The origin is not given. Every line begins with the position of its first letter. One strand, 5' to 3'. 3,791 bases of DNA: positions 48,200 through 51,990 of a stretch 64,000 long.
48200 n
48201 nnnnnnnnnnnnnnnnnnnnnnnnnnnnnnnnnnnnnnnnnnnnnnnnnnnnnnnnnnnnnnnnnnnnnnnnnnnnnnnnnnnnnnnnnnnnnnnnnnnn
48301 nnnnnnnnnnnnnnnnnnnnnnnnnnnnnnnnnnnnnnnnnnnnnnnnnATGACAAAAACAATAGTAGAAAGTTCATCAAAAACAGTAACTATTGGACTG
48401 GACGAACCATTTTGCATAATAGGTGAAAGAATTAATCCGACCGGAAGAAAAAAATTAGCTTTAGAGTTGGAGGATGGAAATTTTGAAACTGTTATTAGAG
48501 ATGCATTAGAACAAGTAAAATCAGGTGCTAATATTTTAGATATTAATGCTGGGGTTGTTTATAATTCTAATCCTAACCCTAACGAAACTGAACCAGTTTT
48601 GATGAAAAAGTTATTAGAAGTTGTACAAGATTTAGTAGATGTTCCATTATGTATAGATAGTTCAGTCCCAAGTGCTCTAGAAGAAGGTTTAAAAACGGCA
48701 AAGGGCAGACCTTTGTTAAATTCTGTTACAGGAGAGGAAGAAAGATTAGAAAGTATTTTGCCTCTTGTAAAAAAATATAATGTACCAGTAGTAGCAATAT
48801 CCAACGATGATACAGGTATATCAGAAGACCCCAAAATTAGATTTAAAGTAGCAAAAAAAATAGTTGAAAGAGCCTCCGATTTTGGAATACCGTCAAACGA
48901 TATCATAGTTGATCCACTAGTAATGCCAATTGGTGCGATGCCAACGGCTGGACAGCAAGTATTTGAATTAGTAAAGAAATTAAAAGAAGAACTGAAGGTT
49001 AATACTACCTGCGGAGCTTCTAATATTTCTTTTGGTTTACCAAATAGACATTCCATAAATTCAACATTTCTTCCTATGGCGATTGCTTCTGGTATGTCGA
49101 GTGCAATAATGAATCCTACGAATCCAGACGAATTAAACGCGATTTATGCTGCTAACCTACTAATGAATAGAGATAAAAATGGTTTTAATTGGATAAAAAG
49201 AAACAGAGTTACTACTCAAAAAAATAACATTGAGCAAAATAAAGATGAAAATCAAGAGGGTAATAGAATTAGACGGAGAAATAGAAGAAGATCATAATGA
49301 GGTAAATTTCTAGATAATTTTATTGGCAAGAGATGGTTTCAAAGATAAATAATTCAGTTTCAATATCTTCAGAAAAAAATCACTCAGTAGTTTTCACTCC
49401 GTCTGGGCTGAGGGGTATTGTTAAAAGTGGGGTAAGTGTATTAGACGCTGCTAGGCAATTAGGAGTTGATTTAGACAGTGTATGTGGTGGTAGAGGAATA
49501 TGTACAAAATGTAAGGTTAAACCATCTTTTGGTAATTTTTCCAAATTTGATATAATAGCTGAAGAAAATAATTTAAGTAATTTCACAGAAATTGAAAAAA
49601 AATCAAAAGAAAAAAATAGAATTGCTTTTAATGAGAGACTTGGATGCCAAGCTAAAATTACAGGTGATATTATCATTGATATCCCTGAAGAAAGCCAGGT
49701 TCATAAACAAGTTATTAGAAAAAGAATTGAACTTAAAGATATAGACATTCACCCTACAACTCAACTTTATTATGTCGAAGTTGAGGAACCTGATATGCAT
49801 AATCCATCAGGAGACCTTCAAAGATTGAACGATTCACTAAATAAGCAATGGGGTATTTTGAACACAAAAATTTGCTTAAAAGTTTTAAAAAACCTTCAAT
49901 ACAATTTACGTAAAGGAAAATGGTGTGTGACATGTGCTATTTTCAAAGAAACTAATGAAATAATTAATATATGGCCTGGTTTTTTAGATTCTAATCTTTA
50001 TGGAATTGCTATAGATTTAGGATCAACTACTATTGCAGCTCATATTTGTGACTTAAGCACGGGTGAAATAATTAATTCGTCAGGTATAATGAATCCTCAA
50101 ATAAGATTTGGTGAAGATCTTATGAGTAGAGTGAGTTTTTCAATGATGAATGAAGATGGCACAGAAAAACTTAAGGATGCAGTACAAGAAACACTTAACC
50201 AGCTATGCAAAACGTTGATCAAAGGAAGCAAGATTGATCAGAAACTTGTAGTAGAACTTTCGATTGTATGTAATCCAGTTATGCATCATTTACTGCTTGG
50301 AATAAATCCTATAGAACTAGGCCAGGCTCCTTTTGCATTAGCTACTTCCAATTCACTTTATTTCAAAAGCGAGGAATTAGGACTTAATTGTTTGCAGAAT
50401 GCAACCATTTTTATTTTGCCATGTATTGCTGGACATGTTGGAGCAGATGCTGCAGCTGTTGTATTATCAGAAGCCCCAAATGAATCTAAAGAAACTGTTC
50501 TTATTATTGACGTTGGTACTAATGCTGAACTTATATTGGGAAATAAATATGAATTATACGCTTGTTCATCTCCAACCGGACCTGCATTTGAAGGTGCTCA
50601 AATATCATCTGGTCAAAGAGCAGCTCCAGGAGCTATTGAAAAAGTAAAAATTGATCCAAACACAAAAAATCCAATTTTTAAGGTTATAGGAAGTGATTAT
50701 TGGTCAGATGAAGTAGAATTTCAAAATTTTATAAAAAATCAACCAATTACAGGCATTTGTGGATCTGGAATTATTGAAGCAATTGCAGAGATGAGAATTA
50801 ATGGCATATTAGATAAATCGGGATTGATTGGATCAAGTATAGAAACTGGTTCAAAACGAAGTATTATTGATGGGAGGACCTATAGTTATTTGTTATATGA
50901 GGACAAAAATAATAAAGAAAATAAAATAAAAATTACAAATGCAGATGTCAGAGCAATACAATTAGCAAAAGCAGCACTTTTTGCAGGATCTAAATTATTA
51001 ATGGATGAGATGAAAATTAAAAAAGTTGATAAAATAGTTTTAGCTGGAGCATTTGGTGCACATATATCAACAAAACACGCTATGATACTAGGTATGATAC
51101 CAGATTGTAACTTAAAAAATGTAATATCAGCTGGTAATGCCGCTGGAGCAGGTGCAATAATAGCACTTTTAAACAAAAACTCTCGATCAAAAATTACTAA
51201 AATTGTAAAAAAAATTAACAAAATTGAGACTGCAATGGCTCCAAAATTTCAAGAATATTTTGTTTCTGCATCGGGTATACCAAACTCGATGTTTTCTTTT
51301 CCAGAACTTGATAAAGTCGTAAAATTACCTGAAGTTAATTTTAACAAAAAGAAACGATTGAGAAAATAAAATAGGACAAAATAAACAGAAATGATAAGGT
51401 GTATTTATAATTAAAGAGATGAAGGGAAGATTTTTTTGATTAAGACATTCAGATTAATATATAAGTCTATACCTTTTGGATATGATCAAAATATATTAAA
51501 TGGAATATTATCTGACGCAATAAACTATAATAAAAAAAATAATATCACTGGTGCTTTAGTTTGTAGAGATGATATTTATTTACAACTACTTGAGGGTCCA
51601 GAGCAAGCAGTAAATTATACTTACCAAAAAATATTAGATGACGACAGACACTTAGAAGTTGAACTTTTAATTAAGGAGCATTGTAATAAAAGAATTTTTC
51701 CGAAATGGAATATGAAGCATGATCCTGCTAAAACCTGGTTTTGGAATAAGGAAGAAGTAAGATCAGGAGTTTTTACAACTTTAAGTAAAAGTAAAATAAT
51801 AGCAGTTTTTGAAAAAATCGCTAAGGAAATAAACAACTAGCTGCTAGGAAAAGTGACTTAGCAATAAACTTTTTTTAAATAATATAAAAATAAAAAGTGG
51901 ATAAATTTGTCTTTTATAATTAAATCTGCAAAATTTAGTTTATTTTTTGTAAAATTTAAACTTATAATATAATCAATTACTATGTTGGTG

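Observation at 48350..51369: Pterin-binding methyltransferase + RACo/RamA-type reductive activase pair without a corrinoid protein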

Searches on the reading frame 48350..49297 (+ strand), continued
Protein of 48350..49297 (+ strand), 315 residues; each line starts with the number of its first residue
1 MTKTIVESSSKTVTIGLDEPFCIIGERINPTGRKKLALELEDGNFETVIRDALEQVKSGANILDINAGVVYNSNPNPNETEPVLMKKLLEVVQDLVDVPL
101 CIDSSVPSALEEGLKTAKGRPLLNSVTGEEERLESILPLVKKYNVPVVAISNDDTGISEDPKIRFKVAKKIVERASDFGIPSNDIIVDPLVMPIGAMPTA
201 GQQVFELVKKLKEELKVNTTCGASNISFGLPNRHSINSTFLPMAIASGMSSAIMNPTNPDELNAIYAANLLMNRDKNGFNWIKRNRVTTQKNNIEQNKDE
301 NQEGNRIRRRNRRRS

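Call 62: get_annotated_region(hit=H9, flank=300)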
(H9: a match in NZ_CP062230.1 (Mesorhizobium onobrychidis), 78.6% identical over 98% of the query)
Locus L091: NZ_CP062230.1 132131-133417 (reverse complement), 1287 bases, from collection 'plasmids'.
description: Mesorhizobium onobrychidis strain OM4 plasmid pOM4, complete sequence
organism: Mesorhizobium onobrychidis (NCBI taxid 2775404)
taxonomy: Bacteria; Pseudomonadota; Alphaproteobacteria; Hyphomicrobiales; Phyllobacteriaceae; Mesorhizobium; Mesorhizobium onobrychidis
host: -; source: Sainfoin,pure bacterial culture,Nodule tissue; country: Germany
typing (MOB-suite, as given by PLSDB): non-mobilizable; mating-pair formation MPF_T
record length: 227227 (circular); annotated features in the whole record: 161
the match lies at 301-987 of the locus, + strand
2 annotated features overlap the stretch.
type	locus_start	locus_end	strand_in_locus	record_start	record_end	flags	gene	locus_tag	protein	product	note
CDS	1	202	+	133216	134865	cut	-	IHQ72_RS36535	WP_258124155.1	ABC transporter substrate-binding protein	-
CDS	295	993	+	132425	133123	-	-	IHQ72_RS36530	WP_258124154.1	B12-binding domain-containing protein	-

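Call 63: get_annotated_region(hit=H10, flank=300)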
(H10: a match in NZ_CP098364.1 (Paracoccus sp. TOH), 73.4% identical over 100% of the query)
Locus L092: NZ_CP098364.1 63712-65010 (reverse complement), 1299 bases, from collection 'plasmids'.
description: Paracoccus sp. TOH plasmid p3, complete sequence
organism: Paracoccus sp. TOH (NCBI taxid 1263728)
taxonomy: Bacteria; Pseudomonadota; Alphaproteobacteria; Rhodobacterales; Paracoccaceae; Paracoccus; Paracoccus sp. TOH
host: -; source: cell cuture; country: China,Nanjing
typing (MOB-suite, as given by PLSDB): non-mobilizable; replicon rep_cluster_560,rep_cluster_969
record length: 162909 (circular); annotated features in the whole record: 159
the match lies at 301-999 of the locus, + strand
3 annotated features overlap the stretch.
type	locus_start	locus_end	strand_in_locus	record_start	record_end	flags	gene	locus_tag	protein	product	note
CDS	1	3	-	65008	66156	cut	-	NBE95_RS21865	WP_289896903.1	MFS transporter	GO:0055085 - transmembrane transport [Evidence IEA]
CDS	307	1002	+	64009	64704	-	-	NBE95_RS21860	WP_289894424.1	B12-binding domain-containing protein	-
CDS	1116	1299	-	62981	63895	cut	-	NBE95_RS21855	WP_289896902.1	hypothetical protein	-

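Call 64: get_annotated_region(hit=H11, flank=300)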
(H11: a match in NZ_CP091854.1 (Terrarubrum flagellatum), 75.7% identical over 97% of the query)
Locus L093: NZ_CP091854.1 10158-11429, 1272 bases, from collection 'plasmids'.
description: Terrarubrum flagellatum strain 7MK25 plasmid unnamed3, complete sequence
organism: Terrarubrum flagellatum (NCBI taxid 2895980)
taxonomy: Bacteria; Pseudomonadota; Alphaproteobacteria; Hyphomicrobiales; Terrirubraceae; Terrirubrum; Terrarubrum flagellatum
host: -; source: cell culture,forest soil; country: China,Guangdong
typing (MOB-suite, as given by PLSDB): non-mobilizable
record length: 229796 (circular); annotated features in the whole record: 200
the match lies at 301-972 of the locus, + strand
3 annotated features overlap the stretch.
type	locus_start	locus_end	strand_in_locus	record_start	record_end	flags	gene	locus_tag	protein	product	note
CDS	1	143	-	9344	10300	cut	-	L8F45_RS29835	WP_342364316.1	fatty acid desaturase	GO:0006629 - lipid metabolic process [Evidence IEA]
CDS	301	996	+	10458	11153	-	-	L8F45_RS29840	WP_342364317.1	B12-binding domain-containing protein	-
CDS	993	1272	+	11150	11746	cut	-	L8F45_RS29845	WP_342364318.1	DUF1638 domain-containing protein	-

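Call 65: get_annotated_region(hit=H12, flank=300)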
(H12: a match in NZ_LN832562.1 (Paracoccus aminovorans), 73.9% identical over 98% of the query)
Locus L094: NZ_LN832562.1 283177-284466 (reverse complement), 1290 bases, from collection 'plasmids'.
description: Paracoccus aminovorans isolate JCM7685 plasmid IV, complete sequence
organism: Paracoccus aminovorans (NCBI taxid 34004)
taxonomy: Bacteria; Pseudomonadota; Alphaproteobacteria; Rhodobacterales; Paracoccaceae; Paracoccus; Paracoccus aminovorans
host: -; source: -; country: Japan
typing (MOB-suite, as given by PLSDB): non-mobilizable; replicon rep_cluster_746
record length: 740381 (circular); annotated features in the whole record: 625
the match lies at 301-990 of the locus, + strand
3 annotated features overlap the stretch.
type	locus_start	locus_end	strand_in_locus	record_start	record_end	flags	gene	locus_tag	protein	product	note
CDS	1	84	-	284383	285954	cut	-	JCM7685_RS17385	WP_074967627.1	trimethylamine methyltransferase family protein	-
CDS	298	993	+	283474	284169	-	-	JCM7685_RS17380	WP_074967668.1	B12-binding domain-containing protein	-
CDS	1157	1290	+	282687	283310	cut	-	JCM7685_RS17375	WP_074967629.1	DUF1638 domain-containing protein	-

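Call 66: get_annotated_region(hit=H14, flank=300)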
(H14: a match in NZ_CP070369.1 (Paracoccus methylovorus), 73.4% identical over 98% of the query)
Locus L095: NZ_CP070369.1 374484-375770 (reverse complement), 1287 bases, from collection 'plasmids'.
description: Paracoccus methylovorus strain H4-D09 plasmid p1, complete sequence
organism: Paracoccus methylovorus (NCBI taxid 2812658)
taxonomy: Bacteria; Pseudomonadota; Alphaproteobacteria; Rhodobacterales; Paracoccaceae; Paracoccus; Paracoccus methylovorus
host: -; source: whole organism,grassland soil; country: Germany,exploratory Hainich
typing (MOB-suite, as given by PLSDB): non-mobilizable; replicon rep_cluster_560
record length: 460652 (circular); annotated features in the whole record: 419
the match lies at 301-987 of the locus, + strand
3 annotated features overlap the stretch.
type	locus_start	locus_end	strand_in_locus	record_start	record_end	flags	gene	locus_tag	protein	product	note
CDS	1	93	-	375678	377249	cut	-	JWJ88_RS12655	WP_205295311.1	trimethylamine methyltransferase family protein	-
CDS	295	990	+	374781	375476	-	-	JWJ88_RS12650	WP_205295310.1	B12-binding domain-containing protein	-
CDS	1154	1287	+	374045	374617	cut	-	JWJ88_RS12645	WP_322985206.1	DUF1638 domain-containing protein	-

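Call 67: get_annotated_region(hit=H15, flank=300)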
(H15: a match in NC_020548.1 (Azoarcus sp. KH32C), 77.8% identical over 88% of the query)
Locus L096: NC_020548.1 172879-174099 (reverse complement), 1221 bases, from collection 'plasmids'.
description: Azoarcus sp. KH32C plasmid pAZKH, complete sequence
organism: Azoarcus sp. KH32C (NCBI taxid 748247)
taxonomy: Bacteria; Pseudomonadota; Betaproteobacteria; Rhodocyclales; Zoogloeaceae; Azoarcus; Azoarcus sp. KH32C
host: -; source: -; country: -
typing (MOB-suite, as given by PLSDB): mobilizable; replicon rep_cluster_432; relaxase MOBP
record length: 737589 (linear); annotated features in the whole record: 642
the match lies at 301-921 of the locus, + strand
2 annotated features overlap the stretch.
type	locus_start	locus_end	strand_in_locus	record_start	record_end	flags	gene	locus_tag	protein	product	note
CDS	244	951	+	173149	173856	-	-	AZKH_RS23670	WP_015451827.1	corrinoid protein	-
CDS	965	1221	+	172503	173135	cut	-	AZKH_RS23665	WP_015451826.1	DUF1638 domain-containing protein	-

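Call 99: search_protein_families(library=pfam, proteins=[L016:8618-9010:+, L016:9011-9988:+, L016:7242-8402:-, L016:10001-10969:+, L016:11766-14009:+], max_evalue=0.001)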
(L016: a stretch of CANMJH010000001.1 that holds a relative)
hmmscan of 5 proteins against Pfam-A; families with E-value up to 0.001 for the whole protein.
L016:8618-9010:+ (130 aa): 1 family
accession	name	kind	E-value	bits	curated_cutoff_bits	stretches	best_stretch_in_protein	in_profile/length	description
PF13769.11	Virulence_fact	-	1.2e-27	96.5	25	1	35-120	1-81/81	Virulence factor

L016:9011-9988:+ (325 aa): 0 families

L016:7242-8402:- (386 aa): 1 family
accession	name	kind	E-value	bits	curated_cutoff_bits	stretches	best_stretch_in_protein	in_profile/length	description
PF02541.22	Ppx-GppA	-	7e-47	160.7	27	1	58-376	2-283/285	Ppx/GppA phosphatase family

L016:10001-10969:+ (322 aa): 2 families
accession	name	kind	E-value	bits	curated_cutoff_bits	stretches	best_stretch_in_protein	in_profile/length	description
PF00809.28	Pterin_bind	-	2.7e-26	93.1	25.5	1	25-254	1-243/244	Pterin binding enzyme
PF03599.22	CdhD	-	1.8e-10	40.6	24.8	1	80-210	80-197/387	CO dehydrogenase/acetyl-CoA synthase delta subunit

L016:11766-14009:+ (747 aa): 3 families
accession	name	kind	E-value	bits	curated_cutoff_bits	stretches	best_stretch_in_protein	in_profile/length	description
PF14574.11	RACo_C_ter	-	3e-84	282.6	27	1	448-718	1-258/261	C-terminal domain of RACo the ASKHA domain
PF17651.6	Raco_middle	-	7.4e-45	153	26.8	1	283-442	1-159/163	RACo middle region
PF17650.6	RACo_linker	-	9.8e-31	105.9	26.2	1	189-279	2-85/86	RACo linker region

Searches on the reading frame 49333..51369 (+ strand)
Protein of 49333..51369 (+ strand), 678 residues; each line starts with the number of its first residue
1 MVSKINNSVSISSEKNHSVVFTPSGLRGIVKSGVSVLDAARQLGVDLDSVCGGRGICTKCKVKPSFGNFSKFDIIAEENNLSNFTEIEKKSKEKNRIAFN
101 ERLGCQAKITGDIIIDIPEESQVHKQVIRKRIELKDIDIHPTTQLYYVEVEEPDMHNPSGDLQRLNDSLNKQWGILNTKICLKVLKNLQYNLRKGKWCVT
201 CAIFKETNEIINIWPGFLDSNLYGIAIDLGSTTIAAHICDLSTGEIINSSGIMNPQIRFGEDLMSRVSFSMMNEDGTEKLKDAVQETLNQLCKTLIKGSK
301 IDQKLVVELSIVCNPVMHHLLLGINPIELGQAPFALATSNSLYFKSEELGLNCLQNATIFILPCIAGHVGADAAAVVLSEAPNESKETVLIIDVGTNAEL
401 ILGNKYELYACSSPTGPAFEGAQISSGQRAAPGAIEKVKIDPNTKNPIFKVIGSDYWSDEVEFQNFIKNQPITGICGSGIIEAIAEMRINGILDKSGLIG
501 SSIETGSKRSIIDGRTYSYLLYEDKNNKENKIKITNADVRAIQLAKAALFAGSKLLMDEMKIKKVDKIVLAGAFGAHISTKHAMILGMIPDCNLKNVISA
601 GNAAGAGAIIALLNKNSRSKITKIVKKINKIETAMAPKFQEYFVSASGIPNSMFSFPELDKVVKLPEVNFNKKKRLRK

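Call 3: search_protein_families(library=pfam, proteins=[window:49333-51369:+], max_evalue=0.01)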
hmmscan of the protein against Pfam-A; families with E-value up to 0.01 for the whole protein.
window:49333-51369:+ (678 aa): 4 families
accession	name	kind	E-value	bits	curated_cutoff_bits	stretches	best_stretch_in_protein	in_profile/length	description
PF14574.11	RACo_C_ter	-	3.1e-84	282.5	27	1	387-658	1-259/261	C-terminal domain of RACo the ASKHA domain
PF17651.6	Raco_middle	-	2.6e-48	164.2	26.8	1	223-379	1-157/163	RACo middle region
PF17650.6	RACo_linker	-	1.5e-27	95.6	26.2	1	134-217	3-83/86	RACo linker region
PF00111.32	Fer2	-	1.9e-05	24.9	21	1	31-109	13-76/77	2Fe-2S iron-sulfur cluster binding domain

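Call 4: search_protein_families(library=ncbifam, proteins=[window:49333-51369:+], max_evalue=0.01)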
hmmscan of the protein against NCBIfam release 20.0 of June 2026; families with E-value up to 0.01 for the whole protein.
window:49333-51369:+ (678 aa): 6 families
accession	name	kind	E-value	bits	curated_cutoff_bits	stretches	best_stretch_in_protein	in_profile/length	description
NF040756.1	corr_regen_AcsV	exception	7e-123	411.2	800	1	19-651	2-625/632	corrinoid activation/regeneration protein AcsV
TIGR04270.1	Rama_corrin_act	subfamily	1.8e-37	128.9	500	1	223-645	1-412/534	methylamine methyltransferase corrinoid protein reductive activase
TIGR02007.1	fdx_isc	equivalog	2.2e-06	27.8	132.1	1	21-124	11-106/110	ISC system 2Fe-2S type ferredoxin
TIGR01941.1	nqrF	equivalog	4.3e-06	25.9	295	1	30-121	46-124/405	NADH:ubiquinone reductase (Na(+)-transporting) subunit F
NF058606.1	GlBtMonoRdsGbcB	equivalog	0.00034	19.6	500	1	10-69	271-329/362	glycine betaine monooxygenase reductase subunit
NF040810.1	BenC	equivalog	0.0041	16.3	430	1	31-130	18-104/333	benzoate 1,2-dioxygenase electron transfer component BenC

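Call 45: search_solved_structures(query=window:49333-51369:+, max_evalue=0.001, show_alignments=1)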
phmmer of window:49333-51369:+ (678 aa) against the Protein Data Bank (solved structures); distinct sequences matched with E-value up to 0.001: 4.
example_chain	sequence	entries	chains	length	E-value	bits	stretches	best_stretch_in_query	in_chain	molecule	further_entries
3zyy_X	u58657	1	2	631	8.9e-86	291.6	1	17-658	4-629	IRON-SULFUR CLUSTER BINDING PROTEIN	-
4c1n_K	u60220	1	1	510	7.6e-79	268.7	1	146-657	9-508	IRON-SULFUR CLUSTER BINDING PROTEIN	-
4c1n_I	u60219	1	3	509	8.7e-79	268.5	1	147-657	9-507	IRON-SULFUR CLUSTER BINDING PROTEIN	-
3ah7_A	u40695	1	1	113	3.9e-06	28.5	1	21-124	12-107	[2Fe-2S]ferredoxin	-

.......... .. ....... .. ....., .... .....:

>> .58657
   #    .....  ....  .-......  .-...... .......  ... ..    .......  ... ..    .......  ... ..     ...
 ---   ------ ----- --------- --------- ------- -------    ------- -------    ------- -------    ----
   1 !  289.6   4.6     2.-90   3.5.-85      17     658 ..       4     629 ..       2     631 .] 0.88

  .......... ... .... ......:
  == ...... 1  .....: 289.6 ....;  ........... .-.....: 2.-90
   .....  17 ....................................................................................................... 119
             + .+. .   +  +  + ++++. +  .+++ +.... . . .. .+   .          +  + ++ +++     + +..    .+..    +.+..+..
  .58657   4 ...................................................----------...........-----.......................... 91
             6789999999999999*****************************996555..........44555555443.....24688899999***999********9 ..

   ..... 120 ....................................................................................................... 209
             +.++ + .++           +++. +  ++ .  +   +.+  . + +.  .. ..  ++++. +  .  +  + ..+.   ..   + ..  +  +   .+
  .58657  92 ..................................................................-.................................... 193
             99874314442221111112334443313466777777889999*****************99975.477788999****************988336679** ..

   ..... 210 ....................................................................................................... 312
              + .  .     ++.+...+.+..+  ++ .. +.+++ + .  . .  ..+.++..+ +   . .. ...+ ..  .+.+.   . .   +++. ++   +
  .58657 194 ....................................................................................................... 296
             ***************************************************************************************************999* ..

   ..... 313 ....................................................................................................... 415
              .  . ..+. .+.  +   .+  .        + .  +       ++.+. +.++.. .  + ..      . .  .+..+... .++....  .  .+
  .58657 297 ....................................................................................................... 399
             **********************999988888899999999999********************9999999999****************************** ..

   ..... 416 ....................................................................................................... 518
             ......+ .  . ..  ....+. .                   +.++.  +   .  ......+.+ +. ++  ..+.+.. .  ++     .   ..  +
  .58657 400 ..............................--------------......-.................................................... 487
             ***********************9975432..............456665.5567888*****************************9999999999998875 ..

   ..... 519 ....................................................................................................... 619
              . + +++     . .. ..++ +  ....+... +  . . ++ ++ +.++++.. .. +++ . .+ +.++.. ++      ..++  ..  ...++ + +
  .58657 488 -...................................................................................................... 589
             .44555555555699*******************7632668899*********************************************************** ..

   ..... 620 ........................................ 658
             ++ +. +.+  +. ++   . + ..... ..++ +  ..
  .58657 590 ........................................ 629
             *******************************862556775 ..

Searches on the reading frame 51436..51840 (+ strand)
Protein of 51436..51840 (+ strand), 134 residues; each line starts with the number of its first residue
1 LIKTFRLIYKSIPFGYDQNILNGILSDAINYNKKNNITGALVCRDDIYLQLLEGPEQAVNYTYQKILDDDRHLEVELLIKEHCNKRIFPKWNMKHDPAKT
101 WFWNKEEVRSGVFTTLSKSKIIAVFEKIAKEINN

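Call 3: search_protein_families(library=pfam, proteins=[window:51436-51840:+], max_evalue=0.01)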
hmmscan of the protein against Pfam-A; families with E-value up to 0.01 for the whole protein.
window:51436-51840:+ (134 aa): 1 family
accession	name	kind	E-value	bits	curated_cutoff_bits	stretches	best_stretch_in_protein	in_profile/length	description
PF04940.18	BLUF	-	6e-25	87.6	25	1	5-94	2-92/92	Sensors of blue-light using FAD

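Call 4: search_protein_families(library=ncbifam, proteins=[window:51436-51840:+], max_evalue=0.01)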
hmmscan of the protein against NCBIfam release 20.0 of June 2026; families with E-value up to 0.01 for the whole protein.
window:51436-51840:+ (134 aa): 0 families
